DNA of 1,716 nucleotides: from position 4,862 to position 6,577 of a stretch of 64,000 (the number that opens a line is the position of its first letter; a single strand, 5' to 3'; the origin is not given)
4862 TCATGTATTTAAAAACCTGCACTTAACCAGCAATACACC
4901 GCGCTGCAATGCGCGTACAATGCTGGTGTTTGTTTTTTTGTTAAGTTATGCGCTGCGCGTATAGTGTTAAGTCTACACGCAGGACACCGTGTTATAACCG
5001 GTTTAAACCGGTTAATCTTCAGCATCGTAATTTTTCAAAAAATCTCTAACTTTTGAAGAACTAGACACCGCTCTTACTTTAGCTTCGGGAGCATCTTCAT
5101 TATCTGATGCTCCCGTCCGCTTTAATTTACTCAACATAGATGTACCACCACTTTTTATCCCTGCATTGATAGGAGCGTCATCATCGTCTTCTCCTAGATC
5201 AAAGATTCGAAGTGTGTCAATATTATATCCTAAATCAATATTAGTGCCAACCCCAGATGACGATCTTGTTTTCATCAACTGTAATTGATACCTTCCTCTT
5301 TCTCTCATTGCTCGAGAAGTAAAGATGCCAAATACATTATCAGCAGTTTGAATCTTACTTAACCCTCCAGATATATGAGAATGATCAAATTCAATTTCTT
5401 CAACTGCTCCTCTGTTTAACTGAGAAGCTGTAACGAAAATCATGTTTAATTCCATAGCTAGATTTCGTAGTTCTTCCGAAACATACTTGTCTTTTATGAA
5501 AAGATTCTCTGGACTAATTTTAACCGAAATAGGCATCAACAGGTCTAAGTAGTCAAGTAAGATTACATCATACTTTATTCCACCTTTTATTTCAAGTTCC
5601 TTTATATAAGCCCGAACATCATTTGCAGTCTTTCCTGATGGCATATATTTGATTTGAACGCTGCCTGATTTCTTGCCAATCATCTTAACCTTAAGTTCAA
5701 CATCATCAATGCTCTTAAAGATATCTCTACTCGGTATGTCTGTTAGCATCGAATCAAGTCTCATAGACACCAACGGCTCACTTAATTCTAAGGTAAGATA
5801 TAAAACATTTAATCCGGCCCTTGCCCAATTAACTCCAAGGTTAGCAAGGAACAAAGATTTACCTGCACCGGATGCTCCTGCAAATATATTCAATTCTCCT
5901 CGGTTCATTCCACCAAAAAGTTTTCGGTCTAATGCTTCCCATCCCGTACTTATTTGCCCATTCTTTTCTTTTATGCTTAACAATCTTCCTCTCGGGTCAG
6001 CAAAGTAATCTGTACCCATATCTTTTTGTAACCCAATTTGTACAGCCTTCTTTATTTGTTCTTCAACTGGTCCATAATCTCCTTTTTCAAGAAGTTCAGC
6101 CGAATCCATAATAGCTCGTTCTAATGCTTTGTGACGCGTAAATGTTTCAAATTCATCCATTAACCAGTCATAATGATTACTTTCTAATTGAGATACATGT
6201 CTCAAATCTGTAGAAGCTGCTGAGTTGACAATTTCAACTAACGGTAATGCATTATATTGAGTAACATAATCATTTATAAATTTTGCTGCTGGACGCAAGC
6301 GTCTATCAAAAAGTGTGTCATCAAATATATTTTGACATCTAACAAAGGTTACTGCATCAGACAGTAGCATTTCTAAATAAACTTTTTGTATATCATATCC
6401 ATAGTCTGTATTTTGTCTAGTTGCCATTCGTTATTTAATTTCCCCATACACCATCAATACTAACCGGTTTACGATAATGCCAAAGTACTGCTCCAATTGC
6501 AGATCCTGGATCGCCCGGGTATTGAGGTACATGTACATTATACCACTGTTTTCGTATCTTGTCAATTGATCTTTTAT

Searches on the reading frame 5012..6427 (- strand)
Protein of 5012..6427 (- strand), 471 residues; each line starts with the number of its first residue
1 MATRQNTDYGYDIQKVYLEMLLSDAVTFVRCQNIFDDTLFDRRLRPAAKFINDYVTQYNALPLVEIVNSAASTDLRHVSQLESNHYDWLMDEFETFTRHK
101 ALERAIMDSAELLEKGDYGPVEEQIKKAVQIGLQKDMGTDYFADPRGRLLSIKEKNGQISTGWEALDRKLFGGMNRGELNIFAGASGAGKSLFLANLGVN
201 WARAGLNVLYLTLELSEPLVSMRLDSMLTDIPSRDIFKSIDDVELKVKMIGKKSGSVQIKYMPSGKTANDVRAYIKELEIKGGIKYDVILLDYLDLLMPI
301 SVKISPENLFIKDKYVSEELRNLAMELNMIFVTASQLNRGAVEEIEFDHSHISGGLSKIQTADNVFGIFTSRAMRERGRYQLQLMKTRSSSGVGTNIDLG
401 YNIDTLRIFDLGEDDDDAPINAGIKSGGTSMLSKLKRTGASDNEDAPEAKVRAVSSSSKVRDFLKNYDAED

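Call 63: search_protein_families(library=phrogs, proteins=[window:5012-6427:-], max_evalue=0.00001)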
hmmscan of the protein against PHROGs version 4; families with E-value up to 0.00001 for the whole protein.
window:5012-6427:- (471 aa): 3 families
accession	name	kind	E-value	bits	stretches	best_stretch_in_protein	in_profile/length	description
phrog_19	-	DNA, RNA and nucleotide metabolism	2.3e-70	239.2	1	9-422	159-592/621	DnaB-like replicative helicase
phrog_239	-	DNA, RNA and nucleotide metabolism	4.3e-25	89.8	1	157-422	337-610/801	DNA primase/helicase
phrog_243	-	DNA, RNA and nucleotide metabolism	1.2e-13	51.6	1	155-343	13-197/273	DnaB-like replicative helicase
